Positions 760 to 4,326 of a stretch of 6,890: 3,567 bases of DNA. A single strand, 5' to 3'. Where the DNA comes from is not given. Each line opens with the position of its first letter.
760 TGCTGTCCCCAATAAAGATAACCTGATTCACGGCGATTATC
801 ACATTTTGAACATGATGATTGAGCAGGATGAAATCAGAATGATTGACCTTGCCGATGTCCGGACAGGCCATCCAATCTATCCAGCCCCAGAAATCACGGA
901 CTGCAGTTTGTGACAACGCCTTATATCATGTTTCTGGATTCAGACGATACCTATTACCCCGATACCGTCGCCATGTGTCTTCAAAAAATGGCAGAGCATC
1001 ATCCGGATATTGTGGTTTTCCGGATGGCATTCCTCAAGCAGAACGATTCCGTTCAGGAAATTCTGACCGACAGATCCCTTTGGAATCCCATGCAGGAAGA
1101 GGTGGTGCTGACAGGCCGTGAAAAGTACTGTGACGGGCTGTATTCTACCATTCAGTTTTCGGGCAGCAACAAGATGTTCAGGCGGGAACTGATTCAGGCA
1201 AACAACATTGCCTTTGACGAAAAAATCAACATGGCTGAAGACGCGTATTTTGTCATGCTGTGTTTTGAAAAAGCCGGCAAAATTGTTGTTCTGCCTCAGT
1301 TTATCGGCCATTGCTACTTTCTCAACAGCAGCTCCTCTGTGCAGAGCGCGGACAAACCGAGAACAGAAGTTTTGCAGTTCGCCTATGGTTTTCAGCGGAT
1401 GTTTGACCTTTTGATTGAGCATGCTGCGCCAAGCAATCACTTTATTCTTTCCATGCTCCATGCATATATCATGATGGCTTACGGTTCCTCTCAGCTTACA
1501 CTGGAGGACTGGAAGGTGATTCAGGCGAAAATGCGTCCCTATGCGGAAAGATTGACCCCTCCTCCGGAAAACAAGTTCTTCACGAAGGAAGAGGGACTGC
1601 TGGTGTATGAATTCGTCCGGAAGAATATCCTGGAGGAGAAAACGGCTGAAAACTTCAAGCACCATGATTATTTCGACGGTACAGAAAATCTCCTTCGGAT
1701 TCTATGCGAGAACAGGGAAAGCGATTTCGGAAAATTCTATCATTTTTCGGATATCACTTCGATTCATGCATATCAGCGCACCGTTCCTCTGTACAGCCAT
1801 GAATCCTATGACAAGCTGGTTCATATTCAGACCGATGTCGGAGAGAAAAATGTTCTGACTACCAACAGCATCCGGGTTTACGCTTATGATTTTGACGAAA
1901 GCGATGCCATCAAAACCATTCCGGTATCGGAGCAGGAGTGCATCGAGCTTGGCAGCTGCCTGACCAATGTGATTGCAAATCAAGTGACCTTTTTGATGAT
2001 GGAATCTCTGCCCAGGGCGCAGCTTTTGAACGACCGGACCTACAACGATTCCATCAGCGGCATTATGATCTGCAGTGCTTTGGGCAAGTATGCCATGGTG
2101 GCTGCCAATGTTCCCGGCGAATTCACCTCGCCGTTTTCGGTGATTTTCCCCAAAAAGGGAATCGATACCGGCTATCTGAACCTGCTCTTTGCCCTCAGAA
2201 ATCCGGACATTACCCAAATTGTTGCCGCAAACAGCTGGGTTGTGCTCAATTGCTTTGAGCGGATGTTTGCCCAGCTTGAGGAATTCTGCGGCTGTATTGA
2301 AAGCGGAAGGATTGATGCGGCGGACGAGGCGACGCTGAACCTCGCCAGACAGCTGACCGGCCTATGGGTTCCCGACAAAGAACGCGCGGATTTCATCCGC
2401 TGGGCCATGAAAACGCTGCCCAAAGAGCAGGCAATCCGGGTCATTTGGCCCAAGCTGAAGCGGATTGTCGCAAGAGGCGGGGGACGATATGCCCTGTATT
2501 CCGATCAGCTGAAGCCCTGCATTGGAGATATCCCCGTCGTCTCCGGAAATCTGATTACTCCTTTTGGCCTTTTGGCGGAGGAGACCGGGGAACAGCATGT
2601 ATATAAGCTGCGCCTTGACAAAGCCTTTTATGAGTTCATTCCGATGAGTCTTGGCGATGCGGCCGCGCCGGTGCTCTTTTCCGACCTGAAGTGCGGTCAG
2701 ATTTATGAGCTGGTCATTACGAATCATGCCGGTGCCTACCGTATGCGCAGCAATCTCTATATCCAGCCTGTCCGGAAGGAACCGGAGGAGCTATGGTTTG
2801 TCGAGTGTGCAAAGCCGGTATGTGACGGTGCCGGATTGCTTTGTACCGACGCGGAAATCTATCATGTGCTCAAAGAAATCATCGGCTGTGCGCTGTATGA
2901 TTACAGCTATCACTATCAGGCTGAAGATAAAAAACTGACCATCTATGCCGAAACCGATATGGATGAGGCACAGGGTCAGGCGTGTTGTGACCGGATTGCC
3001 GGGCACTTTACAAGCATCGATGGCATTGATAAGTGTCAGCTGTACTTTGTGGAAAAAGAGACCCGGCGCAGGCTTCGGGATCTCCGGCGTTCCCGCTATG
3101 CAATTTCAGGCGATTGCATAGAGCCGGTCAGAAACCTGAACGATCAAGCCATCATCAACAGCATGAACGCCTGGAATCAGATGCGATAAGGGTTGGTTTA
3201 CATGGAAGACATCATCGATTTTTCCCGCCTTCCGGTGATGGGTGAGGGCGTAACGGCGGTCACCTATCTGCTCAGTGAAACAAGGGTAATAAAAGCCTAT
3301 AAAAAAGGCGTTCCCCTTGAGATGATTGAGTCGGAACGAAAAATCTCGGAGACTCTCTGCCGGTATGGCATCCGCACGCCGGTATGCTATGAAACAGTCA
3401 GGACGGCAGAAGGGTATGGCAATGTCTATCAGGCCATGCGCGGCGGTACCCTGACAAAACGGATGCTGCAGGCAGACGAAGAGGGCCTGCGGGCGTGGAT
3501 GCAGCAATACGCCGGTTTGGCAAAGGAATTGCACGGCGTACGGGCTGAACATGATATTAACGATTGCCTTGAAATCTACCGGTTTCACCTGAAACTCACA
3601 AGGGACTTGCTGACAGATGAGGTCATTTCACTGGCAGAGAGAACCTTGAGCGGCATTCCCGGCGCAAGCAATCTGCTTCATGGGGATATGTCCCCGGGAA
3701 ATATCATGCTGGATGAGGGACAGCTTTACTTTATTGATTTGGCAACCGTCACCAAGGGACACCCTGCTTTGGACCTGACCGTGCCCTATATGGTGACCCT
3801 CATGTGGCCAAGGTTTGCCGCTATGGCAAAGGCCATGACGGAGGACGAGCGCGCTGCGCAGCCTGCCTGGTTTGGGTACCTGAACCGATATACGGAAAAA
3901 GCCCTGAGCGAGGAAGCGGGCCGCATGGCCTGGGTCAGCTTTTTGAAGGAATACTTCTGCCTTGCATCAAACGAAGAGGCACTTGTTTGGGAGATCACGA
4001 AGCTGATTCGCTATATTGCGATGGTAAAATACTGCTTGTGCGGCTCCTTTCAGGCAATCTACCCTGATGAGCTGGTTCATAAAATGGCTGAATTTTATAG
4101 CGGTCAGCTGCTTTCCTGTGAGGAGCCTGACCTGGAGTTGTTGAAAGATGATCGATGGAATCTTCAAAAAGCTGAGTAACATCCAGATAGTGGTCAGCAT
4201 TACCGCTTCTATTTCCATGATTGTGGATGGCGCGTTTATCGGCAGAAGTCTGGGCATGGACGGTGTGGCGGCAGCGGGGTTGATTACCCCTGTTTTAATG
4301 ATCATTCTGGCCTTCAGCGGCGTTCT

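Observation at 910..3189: GT2::GH3 domain fusion, an architecture I do not recognise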

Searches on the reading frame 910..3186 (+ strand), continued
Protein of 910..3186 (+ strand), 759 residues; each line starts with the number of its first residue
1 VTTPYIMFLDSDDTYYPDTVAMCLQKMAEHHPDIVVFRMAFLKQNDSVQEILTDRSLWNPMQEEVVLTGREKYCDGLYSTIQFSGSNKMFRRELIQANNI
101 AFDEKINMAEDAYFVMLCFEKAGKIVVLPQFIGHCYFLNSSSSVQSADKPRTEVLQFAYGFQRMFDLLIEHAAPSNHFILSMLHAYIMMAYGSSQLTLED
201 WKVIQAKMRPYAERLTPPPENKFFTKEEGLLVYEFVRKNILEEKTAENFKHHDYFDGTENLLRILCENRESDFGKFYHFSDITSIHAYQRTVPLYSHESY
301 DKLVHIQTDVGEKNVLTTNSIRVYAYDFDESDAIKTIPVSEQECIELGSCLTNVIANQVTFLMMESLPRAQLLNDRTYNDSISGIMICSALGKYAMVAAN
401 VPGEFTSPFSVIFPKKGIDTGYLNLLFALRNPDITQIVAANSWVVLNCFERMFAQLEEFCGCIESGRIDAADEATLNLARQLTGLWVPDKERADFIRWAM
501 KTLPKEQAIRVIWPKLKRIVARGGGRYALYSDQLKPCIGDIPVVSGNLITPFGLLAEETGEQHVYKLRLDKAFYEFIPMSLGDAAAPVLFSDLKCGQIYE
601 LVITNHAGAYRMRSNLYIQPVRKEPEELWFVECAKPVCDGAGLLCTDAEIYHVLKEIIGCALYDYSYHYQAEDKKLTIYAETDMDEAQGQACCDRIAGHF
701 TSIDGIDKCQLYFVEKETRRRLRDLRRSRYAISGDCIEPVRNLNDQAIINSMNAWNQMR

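Call 65: search_solved_structures(query=A2, max_evalue=10, show_alignments=1)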
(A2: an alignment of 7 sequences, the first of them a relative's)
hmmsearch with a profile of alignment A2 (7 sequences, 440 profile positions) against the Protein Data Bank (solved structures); distinct sequences matched with E-value up to 10: 7.
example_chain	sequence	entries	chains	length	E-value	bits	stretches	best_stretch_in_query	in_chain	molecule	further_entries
5t7p_A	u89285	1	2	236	0.12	14.3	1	300-375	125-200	Lectin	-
7nxg_A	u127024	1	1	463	0.13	14.1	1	209-262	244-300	O-acyltransferase WSD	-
3u1k_A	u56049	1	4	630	0.13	14.1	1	131-186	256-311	Polyribonucleotide nucleotidyltransferase 1, mitochondrial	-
5zf6_A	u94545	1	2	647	0.13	14.1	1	131-186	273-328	Polyribonucleotide nucleotidyltransferase 1, mitochondrial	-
9kjr_A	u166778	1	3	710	0.15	13.9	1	131-186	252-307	Polyribonucleotide nucleotidyltransferase 1, mitochondrial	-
9kjt_A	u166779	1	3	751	0.16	13.8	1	131-186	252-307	Polyribonucleotide nucleotidyltransferase 1, mitochondrial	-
9njb_A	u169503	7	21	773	0.17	13.8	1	131-186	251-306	Polyribonucleotide nucleotidyltransferase 1, mitochondrial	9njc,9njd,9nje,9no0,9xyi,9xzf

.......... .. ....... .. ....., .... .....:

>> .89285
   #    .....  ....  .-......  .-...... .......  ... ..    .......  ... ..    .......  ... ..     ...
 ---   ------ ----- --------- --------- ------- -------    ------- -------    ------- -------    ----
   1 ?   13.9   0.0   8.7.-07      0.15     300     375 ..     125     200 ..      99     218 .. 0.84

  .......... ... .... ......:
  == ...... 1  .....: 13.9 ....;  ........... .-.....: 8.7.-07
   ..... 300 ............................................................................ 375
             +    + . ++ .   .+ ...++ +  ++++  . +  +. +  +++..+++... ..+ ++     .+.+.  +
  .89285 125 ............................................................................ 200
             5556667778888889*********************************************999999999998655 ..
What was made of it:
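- Tried and rejected: A profile search of PDB sequences gave only a marginal hit to a WSD acyltransferase, E=0.13 (call 65).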

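Call 66: search_protein_families(library=ncbifam, proteins=[L011:12575-13903:+, L019:936-2228:+, L017:4033-5334:+, P0021, P0003], max_evalue=1)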
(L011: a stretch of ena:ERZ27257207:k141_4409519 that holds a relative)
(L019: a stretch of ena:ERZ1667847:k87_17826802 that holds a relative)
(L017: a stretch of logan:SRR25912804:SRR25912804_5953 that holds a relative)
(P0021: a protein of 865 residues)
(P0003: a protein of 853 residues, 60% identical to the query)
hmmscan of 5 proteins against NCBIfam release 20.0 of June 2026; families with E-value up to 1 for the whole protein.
L011:12575-13903:+ (443 aa): 0 families

L019:936-2228:+ (431 aa): 0 families

L017:4033-5334:+ (434 aa): 2 families
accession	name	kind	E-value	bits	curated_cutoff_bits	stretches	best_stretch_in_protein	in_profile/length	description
NF033412.1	primase_PriX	equivalog_domain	0.13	12.6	50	1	119-163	17-61/102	DNA primase noncatalytic subunit PriX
NF012224.1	blaSFH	exception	0.13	11.6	550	1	320-384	30-92/250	SFH family subclass B2 metallo-beta-lactamase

P0021 (865 aa): 16 families
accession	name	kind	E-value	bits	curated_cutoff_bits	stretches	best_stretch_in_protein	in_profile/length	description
NF007482.0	PRK10073.1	equivalog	5.1e-18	65.2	423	1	4-251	6-243/334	glycosyltransferase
NF052613.1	OlsH_GH3_orni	equivalog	2.5e-12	46.1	620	1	594-726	248-382/524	lyso-ornithine lipid synthetase OlsH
NF047683.1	TeichurnBiosyTuaG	equivalog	5.2e-11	42.7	400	1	4-133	6-129/252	teichuronic acid biosynthesis protein TuaG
NF050050.1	ProtGlycPglI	equivalog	1.1e-09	38.1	500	1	5-120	3-115/306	GalNAc(5)-diNAcBac-PP-undecaprenol beta-1,3-glucosyltransferase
NF041394.1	GtaseAglG_Halo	equivalog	4.7e-08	32.7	440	1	6-117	3-111/304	glucosyl-dolichyl phosphate glucuronosyltransferase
TIGR03111.1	glyc2_xrt_Gpos1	hypoth_equivalog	6e-08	31.9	363.95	1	5-117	50-160/439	TIGR03111 family XrtG-associated glycosyltransferase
NF041875.1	EPS_EpsD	equivalog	4.8e-07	29.5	370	1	6-138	1-129/325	exopolysaccharide biosynthesis glycosyltransferase EpsD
NF053739.1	GlytfEpsEBac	equivalog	6.4e-07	28.6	450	1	5-122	2-116/265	glycosyltransferase EpsE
NF038302.1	EPS_HpsE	equivalog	5.9e-06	25.5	300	1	21-115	17-113/307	hormogonium polysaccharide biosynthesis glycosyltransferase HpsE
TIGR04017.1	WcaA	equivalog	2.1e-05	24.3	495.75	1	6-144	7-141/279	colanic acid biosynthesis glycosyltransferase WcaA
NF007453.0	PRK10018.1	equivalog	3.2e-05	23.7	382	1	5-141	7-139/280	colanic acid biosynthesis glycosyltransferase WcaA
TIGR03965.1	mycofact_glyco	equivalog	0.00091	18.2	280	1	5-113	75-179/467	mycofactocin biosynthesis glycosyltransferase MftF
NF038299.1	EPS_HpsN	equivalog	0.0056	15.7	425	1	5-115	2-108/317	hormogonium polysaccharide biosynthesis glycosyltransferase HpsN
NF008168.0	PRK10917.2-2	equivalog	0.011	14.1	718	1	284-402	50-162/795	ATP-dependent DNA helicase RecG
TIGR03937.1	PgaC_IcaA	equivalog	0.013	14.5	422.3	1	5-116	46-153/407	poly-beta-1,6-N-acetyl-D-glucosamine synthase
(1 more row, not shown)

P0003 (853 aa): 9 families
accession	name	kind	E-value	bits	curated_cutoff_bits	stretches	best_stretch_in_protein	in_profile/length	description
NF007482.0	PRK10073.1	equivalog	3.7e-12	45.9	423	1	3-190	4-184/334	glycosyltransferase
NF047683.1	TeichurnBiosyTuaG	equivalog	1.8e-10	40.9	400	1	5-121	6-118/252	teichuronic acid biosynthesis protein TuaG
NF050050.1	ProtGlycPglI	equivalog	8.7e-09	35.2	500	1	6-208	3-188/306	GalNAc(5)-diNAcBac-PP-undecaprenol beta-1,3-glucosyltransferase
NF041875.1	EPS_EpsD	equivalog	4.6e-08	32.8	370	1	7-199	1-183/325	exopolysaccharide biosynthesis glycosyltransferase EpsD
NF052613.1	OlsH_GH3_orni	equivalog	1.8e-07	30.1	620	2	343-431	41-130/524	lyso-ornithine lipid synthetase OlsH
TIGR04017.1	WcaA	equivalog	2.5e-05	24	495.75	1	7-137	7-127/279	colanic acid biosynthesis glycosyltransferase WcaA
NF007453.0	PRK10018.1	equivalog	3.1e-05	23.8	382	1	7-137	8-128/280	colanic acid biosynthesis glycosyltransferase WcaA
TIGR03965.1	mycofact_glyco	equivalog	0.00086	18.3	280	1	6-212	75-270/467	mycofactocin biosynthesis glycosyltransferase MftF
TIGR04009.1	wcaE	equivalog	0.0015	17.9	369.2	1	19-129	14-121/248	colanic acid biosynthesis glycosyltransferase WcaE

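Call 75: search_dna_similar(query=P0003, collection=plasmids, mode=protein, max_evalue=1e-10, max_rows=10)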
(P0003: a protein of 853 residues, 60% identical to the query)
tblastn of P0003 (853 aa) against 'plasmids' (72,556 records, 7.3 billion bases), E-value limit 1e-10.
Records with a match: 2; places in all: 2; records where one place covers at least 80% of the query: 0.
Best place of each record, by identity: <60% 2.
By first word of the organism name: Listeria 2.
By predicted mobility (MOB-suite, as given by PLSDB): non-mobilizable 2.
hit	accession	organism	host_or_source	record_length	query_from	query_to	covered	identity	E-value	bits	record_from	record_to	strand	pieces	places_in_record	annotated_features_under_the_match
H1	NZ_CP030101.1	Listeria monocytogenes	Environment,water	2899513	3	233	27%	24.6%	2e-11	76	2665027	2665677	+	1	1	none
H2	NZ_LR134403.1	Listeria monocytogenes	Homo sapiens,Vein blood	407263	3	233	27%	24.2%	8e-11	74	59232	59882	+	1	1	glycosyltransferase family A protein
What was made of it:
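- Tried and rejected: Plasmid-borne element: tblastn against PLSDB found only GT2-domain matches in Listeria records (call 75).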

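Call 78: search_protein_families(library=pfam, proteins=[L003:91-738:+, L003:1180-2253:+, L005:6295-6771:+, L005:6830-7489:-, L005:7528-8547:+, L005:8560-11256:+, L005:8020-10464:-], max_evalue=0.001)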
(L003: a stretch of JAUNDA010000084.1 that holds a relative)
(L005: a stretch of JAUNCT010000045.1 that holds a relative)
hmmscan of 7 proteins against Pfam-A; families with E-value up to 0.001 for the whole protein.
L003:91-738:+ (216 aa): 2 families
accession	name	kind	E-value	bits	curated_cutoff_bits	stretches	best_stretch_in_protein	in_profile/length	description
PF02650.20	HTH_WhiA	-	9.5e-34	116.1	27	1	123-206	1-84/84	WhiA C-terminal HTH domain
PF14527.11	LAGLIDADG_WhiA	-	1.7e-18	67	23.2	1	34-120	9-93/93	WhiA LAGLIDADG-like domain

L003:1180-2253:+ (358 aa): 2 families
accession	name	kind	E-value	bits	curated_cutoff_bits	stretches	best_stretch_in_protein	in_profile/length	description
PF00990.26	GGDEF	-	2e-39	135.4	23.8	1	200-351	3-160/161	Diguanylate cyclase, GGDEF domain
PF20966.2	MASE6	-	2.8e-08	34.4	27.4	1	17-187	3-170/170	MASE6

L005:6295-6771:+ (159 aa): 1 family
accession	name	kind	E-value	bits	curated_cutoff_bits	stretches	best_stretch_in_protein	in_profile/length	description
PF04073.20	tRNA_edit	-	5.8e-25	88.2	25.5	1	27-141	5-122/123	Aminoacyl-tRNA editing domain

L005:6830-7489:- (219 aa): 0 families

L005:7528-8547:+ (340 aa): 4 families
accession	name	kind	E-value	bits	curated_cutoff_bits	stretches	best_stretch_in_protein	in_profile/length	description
PF01739.24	CheR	-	1.1e-53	182.1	27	1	150-323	1-181/195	CheR methyltransferase, SAM binding domain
PF03705.20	CheR_N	-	5.5e-12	45.6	27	1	86-137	2-53/53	CheR methyltransferase, all-alpha domain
PF13649.12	Methyltransf_25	-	7.6e-07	30.2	27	0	262-311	47-97/97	Methyltransferase domain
PF08242.18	Methyltransf_12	-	6.1e-06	27.3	30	0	185-313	3-98/98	Methyltransferase domain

L005:8560-11256:+ (899 aa): 4 families
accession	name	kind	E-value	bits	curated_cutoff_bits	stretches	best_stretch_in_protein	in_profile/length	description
PF00072.30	Response_reg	-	2.6e-44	150.4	30.2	2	776-891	1-109/111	Response regulator receiver domain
PF02518.31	HATPase_c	-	2e-29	102.7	26.4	1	502-618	2-110/111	Histidine kinase-, DNA gyrase B-, and HSP90-like ATPase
PF00512.31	HisKA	-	2e-19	69.8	26.9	1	388-454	1-66/66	His Kinase A (phospho-acceptor) domain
PF05622.17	HOOK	-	0.00013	21.3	35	1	138-241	318-417/514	HOOK protein coiled-coil region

L005:8020-10464:- (814 aa): 0 families
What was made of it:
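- The flanks of the closest relatives are unrelated housekeeping genes (call 78).
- Tried and rejected: However, the other close relatives are flanked by WhiA, GGDEF, CheR and histidine-kinase genes (call 78), so the RiPP neighbours look coincidental for this subclade.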

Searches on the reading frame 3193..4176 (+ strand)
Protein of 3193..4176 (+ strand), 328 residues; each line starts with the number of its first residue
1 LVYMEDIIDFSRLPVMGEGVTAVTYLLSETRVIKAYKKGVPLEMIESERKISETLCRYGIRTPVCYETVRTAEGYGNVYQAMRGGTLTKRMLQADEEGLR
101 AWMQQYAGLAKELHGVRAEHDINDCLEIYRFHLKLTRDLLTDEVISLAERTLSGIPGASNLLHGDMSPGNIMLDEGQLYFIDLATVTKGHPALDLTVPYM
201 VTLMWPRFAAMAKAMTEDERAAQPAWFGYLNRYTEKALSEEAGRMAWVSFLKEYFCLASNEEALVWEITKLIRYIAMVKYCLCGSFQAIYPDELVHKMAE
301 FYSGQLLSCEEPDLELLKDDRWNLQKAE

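Call 3: search_protein_families(library=pfam, proteins=[window:3193-4176:+], max_evalue=0.1)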
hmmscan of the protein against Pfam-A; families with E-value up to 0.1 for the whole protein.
window:3193-4176:+ (328 aa): 4 families
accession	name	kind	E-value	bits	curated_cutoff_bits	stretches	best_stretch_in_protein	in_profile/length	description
PF01636.29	APH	-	5.7e-14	52.9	23.2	1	18-212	7-225/239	Phosphotransferase enzyme family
PF19974.5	TCAD9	-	3.5e-05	23.6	40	1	159-193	297-331/429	Ternary complex associated domain 9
PF01163.29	RIO1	-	0.0002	21.5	22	1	158-191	123-157/187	RIO domain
PF02958.26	EcKL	-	0.082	12.7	22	0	158-197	214-259/294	Ecdysteroid kinase-like family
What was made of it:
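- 3193..4179 (+): Second APH-fold kinase gene (328 aa), intact. It is a conserved cassette partner. Pfam APH E=5.7e-14 (call 3).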

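Call 4: search_protein_families(library=ncbifam, proteins=[window:3193-4176:+], max_evalue=0.1)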
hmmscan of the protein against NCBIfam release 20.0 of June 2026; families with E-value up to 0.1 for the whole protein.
window:3193-4176:+ (328 aa): 9 families
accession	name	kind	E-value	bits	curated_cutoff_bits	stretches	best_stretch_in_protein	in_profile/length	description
TIGR02172.1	Fb_sc_TIGR02172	paralog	1.6e-27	96.8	228.2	1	8-210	1-204/226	TIGR02172 family protein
TIGR03724.2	arch_bud32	equivalog_domain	0.00018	21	125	1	159-184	104-129/193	KEOPS complex kinase/ATPase Bud32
NF011462.0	PRK14879.1-3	equivalog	0.00037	20.3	174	1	126-183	69-125/192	Kae1-associated kinase Bud32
NF008738.0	PRK11768.1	equivalog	0.0061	16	194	1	141-194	179-231/327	serine/threonine protein kinase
NF041310.1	Prot_Kin_Rio1_Halo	equivalog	0.0072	15.8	480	1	159-192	211-245/273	serine/threonine-protein kinase Rio1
TIGR02906.1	spore_CotS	subfamily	0.0092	15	172.7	1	160-196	189-225/314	CotS family spore coat protein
NF033068.1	APH_3p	equivalog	0.022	14.3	205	0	161-187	177-204/255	APH(3') family aminoglycoside O-phosphotransferase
NF050082.1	ATPase_MABP1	exception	0.051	12.3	800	1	136-187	255-303/435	macrolide-binding ATPase MABP-1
NF053880.1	SprCtKinCotIBac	equivalog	0.052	12.5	550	1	153-196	199-243/328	spore coat kinase CotI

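Call 53: search_protein_families(library=padloc, proteins=[window:3193-4176:+], max_evalue=0.01)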
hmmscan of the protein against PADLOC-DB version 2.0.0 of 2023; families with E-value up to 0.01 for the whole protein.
window:3193-4176:+ (328 aa): 0 families

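Call 54: search_solved_structures(query=window:3193-4176:+, max_evalue=1)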
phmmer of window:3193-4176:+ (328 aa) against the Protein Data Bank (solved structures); distinct sequences matched with E-value up to 1: 2.
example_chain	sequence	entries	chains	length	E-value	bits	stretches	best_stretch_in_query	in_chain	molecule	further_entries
5yjz_A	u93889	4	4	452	0.61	12.9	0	137-187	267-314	Probable conserved ATP-binding protein ABC transporter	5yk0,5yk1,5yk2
9xai_6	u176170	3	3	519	0.68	12.7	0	159-186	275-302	Serine/threonine-protein kinase RIO1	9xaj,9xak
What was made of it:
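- Tried and rejected: Identity of the APH-fold kinases: no informative PDB sequence hit (call 54).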
